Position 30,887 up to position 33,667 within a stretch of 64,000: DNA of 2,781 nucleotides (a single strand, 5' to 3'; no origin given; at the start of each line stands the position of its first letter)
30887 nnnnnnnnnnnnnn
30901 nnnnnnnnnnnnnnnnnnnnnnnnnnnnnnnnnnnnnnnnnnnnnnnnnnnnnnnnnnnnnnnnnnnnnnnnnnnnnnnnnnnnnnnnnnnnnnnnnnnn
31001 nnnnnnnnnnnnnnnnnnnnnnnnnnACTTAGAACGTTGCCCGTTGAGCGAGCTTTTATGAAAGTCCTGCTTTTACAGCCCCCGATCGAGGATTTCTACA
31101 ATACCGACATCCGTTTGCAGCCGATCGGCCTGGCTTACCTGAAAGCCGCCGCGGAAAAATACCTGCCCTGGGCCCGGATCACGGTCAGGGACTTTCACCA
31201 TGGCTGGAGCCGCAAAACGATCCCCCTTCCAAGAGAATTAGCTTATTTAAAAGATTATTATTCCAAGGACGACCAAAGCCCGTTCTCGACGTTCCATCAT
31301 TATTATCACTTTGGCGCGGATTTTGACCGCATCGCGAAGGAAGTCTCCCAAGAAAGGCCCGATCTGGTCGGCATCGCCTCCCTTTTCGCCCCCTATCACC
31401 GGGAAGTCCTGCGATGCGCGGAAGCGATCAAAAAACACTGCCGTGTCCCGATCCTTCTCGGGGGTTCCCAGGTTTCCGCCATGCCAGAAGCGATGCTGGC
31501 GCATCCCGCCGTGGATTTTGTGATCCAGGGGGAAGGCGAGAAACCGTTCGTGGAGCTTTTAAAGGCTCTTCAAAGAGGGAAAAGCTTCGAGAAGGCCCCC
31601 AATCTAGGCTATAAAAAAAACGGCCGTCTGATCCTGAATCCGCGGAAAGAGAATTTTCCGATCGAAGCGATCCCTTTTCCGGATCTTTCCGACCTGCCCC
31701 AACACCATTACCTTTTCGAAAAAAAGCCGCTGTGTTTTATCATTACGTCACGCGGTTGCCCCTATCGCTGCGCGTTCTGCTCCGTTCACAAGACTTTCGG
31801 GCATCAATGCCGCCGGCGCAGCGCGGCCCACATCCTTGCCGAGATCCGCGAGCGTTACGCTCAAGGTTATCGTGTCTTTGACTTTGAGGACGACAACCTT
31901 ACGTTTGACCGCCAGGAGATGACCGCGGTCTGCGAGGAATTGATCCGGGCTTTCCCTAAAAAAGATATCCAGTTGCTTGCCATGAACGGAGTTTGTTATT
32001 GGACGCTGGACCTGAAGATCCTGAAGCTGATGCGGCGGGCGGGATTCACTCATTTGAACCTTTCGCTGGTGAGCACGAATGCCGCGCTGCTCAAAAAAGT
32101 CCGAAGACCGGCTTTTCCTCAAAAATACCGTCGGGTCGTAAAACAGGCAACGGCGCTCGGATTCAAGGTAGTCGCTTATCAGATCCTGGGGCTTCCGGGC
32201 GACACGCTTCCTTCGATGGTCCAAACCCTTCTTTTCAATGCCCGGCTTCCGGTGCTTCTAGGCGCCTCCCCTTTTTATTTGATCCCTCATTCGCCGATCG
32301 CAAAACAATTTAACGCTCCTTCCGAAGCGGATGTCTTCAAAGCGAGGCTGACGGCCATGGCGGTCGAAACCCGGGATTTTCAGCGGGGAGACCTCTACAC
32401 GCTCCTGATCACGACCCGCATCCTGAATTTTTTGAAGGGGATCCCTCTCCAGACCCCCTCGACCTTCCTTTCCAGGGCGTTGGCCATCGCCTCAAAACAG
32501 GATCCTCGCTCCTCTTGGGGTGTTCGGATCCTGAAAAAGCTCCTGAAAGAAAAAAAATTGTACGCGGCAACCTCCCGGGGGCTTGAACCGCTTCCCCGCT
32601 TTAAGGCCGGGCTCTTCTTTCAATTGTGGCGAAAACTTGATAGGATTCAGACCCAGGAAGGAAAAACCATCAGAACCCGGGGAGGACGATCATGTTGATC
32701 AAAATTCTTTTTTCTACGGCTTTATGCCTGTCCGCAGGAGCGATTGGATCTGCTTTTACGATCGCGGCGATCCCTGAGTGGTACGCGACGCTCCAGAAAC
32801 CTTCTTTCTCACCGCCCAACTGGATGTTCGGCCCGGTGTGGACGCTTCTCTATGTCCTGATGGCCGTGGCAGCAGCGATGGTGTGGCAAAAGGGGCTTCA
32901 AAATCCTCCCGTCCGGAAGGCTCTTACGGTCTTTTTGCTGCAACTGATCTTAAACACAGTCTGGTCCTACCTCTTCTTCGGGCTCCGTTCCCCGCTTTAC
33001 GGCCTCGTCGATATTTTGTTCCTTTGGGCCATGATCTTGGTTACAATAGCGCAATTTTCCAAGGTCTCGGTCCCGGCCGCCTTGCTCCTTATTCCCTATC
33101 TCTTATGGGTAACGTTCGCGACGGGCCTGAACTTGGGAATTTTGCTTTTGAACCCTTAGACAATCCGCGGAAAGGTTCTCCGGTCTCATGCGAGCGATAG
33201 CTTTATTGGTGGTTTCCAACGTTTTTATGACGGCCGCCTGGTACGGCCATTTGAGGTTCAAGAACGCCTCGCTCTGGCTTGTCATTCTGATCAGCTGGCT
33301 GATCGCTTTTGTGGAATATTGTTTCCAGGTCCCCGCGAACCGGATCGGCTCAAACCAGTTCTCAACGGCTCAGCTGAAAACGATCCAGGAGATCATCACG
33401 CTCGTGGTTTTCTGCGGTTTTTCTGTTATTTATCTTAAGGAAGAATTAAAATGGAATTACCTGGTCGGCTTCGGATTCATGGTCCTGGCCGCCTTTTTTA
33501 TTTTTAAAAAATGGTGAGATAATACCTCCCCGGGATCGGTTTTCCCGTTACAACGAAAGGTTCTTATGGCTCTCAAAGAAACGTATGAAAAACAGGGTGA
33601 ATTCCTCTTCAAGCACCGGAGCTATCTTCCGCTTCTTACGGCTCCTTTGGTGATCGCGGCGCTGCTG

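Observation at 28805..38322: Long co-directional accessory operon coupling a B12-radical-SAM enzyme to TspO, DUF486, an ICMT-like methyltransferase and a flavin reductase, ending in crcB-DUF190-NlpC/P60-cstA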

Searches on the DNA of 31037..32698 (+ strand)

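Call 28: search_rna_families(sources=[L001, L006, L008, L009, L010, L016, L028], threshold=gathering)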
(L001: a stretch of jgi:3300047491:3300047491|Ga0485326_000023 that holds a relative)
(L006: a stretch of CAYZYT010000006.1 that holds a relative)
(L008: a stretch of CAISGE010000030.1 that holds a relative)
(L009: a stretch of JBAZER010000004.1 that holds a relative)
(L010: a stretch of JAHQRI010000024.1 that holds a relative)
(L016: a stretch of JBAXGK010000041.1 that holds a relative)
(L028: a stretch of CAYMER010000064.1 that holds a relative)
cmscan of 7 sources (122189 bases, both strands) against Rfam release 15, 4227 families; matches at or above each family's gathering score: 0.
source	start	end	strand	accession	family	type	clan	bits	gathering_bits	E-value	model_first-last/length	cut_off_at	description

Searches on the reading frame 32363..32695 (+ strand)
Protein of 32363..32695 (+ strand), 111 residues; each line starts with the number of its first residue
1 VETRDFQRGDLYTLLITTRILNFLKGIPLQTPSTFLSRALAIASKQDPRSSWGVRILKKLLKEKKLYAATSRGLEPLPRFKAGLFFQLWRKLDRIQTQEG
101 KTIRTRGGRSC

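Call 66: predict_structure(alignment_id=A3)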
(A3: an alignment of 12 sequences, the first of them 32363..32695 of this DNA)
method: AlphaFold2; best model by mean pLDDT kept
length: 111 residues; sequences in the alignment: 12
mean_pLDDT: 89.0   pTM: 0.79
mean pLDDT of the five models: 89.0, 88.9, 88.7, 86.9, 86.5
residues with pLDDT >= 90: 81; 70-90: 21; 50-70: 5; < 50: 4
segments of 3 or more residues with pLDDT < 50: 108-111
pLDDT, mean of each block of 10 residues (from residue 1): 73 91 95 96 95 95 92 90 91 93 73 37
secondary structure, 60 per line:
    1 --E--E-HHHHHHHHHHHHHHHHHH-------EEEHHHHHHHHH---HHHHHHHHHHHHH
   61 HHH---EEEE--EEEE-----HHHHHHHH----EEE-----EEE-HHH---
elements in order: H8-25 E33-35 H36-44 H48-63 E67-70 E73-76 H82-89 E94-96 E102-104

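Call 69: fold_search(model_id=the predicted structure, library=pdb)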
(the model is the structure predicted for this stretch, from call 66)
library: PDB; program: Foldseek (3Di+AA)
matches with E <= 10: 237; with E <= 0.001: 0
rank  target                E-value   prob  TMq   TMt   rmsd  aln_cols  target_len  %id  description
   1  4rwk_B                2.2e-01  0.10  0.21  0.10  11.9       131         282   11  Crystal structure of V561M FGFR1 gatekeeper mutation (C488A, C584S, V561M) in complex with N-{3-[2-(3,5-DIMETHOXYPHENY (released 2015-04-15)
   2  8qbk_F                2.4e-01  0.16  0.24  0.21  11.6        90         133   23  Retron-Eco1 filament with ADP-ribosylated Effector (local map with 1 segment) (released 2024-06-05)
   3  3tt0_B                4.5e-01  0.08  0.21  0.11  11.4       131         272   11  Co-structure of Fibroblast Growth Factor Receptor 1 kinase domain with 3-(2,6-dichloro-3,5-dimethoxy-phenyl)-1-{6-[4-( (released 2012-06-13)
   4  3ky2_B                5.4e-01  0.08  0.21  0.11  11.4       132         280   11  Crystal structure of Fibroblast Growth Factor Receptor 1 kinase domain (released 2010-03-02)
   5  5b7v_A                6.1e-01  0.06  0.21  0.11  14.5       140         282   11  Human FGFR1 kinase in complex with CH5183284 (released 2016-06-22)
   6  6nvl_B                6.5e-01  0.07  0.21  0.11  12.7       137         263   11  FGFR1 complex with N-(2-((5-((2,6-dichloro-3,5-dimethoxybenzyl)oxy)pyrimidin-2-yl)amino)-3-methylphenyl)acrylamide (released 2019-07-10)
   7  7ozf_BBB              6.9e-01  0.07  0.21  0.11  11.6       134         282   11  FGFR1 kinase domain (residues 458-765) with mutations C488A, C584S in complex with 19. (released 2021-12-01)
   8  4rwj_B                6.9e-01  0.06  0.21  0.10  12.7       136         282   12  Crystal Structure of FGFR1 (C488A, C584S) in complex with AZD4547 (N-{3-[2-(3,5-DIMETHOXYPHENYL)ETHYL]-1H-PYRAZOL-5-YL (released 2015-04-22)
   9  4uwy_B                7.3e-01  0.06  0.21  0.11  13.7       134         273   12  FGFR1 Apo structure (released 2015-02-25)
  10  9cd5_A                7.3e-01  0.06  0.21  0.11  14.6       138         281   12  FGFR1 Kinase Domain Soak with Inhibitor TYRA-300 (released 2024-09-25)
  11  4v05_A                7.3e-01  0.06  0.20  0.10  14.6       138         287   12  FGFR1 in complex with AZD4547. (released 2014-12-10)
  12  6nvl_A                8.3e-01  0.06  0.20  0.10  12.1       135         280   12  FGFR1 complex with N-(2-((5-((2,6-dichloro-3,5-dimethoxybenzyl)oxy)pyrimidin-2-yl)amino)-3-methylphenyl)acrylamide (released 2019-07-10)
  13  8y22_A                9.4e-01  0.06  0.21  0.10  12.7       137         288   12  FGFR1 kinase domain with a covalent inhibitor 9g (released 2024-06-26)
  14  4nks_A                9.4e-01  0.05  0.20  0.11  14.1       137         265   12  Crystal structure of human fibroblast growth factor receptor 1 kinase domain in complex with pyrazolaminopyrimidine 3 (released 2013-12-18)
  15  7ozb_AAA              9.4e-01  0.05  0.20  0.11  14.4       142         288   11  FGFR1 kinase domain (residues 458-765) with mutations C488A, C584S in complex with 38. (released 2021-12-01)
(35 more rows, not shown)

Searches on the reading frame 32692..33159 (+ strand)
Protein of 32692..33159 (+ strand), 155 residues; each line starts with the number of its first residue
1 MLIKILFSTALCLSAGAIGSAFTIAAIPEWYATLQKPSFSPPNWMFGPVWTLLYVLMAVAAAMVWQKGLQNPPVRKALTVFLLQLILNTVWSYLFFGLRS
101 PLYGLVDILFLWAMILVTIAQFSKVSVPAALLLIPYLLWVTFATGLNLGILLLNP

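Call 4: search_protein_families(library=pfam, proteins=[window:32692-33159:+], max_evalue=0.01)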
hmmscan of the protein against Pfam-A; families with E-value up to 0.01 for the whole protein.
window:32692-33159:+ (155 aa): 1 family
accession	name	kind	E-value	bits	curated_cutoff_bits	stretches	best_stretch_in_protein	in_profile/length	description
PF03073.20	TspO_MBR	-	6.5e-50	169.1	24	1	9-151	2-144/145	TspO/MBR family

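Call 5: search_protein_families(library=ncbifam, proteins=[window:32692-33159:+], max_evalue=0.01)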
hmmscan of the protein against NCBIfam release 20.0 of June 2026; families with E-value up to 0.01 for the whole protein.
window:32692-33159:+ (155 aa): 1 family
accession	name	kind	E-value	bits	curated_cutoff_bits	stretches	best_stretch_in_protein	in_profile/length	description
NF047825.1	T-richsensTspOAlph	equivalog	1.6e-35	122.6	180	1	9-155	10-149/152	tryptophan-rich sensory protein TspO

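Call 56: search_solved_structures(query=window:32692-33159:+, max_evalue=0.001)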
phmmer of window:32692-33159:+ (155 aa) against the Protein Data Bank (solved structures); distinct sequences matched with E-value up to 0.001: 8.
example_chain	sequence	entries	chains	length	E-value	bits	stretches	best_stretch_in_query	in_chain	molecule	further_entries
8e7x_A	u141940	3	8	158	3.5e-22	82.4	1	8-154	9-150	Tryptophan-rich sensory protein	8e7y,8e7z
2mgy_A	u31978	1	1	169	1.3e-21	80.5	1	15-148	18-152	Translocator protein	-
2n02_A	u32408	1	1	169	4.6e-21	78.8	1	15-148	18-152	Translocator protein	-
4uc3_A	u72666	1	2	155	6.7e-21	78.3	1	9-154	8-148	TRANSLOCATOR PROTEIN TSPO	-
4uc2_A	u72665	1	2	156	1.3e-20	77.3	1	9-154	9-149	TRANSLOCATOR PROTEIN TSPO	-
4uc1_A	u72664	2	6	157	1.4e-20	77.2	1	8-154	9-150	Translocator protein TspO | Tryptophan-rich sensory protein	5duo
8e7w_A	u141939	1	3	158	1.5e-20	77.2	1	8-154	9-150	Tryptophan-rich sensory protein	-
4ryi_A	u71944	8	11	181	1.8e-13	54.1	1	28-151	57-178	Integral membrane protein | Tryptophan-rich protein TspO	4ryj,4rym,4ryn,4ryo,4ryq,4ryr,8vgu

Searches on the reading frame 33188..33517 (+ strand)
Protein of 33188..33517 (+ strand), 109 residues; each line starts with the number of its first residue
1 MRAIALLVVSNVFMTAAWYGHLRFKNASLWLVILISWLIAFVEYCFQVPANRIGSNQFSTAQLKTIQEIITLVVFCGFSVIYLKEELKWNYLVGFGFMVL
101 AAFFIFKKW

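Call 4: search_protein_families(library=pfam, proteins=[window:33188-33517:+], max_evalue=0.01)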
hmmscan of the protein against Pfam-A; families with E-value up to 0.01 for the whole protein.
window:33188-33517:+ (109 aa): 1 family
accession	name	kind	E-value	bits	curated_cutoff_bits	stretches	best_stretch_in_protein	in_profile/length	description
PF04342.18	DMT_6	-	1.1e-46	157.9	25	1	4-106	2-104/104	Putative member of DMT superfamily (DUF486)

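Call 5: search_protein_families(library=ncbifam, proteins=[window:33188-33517:+], max_evalue=0.01)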
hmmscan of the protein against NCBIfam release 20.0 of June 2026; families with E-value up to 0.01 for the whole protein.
window:33188-33517:+ (109 aa): 0 families
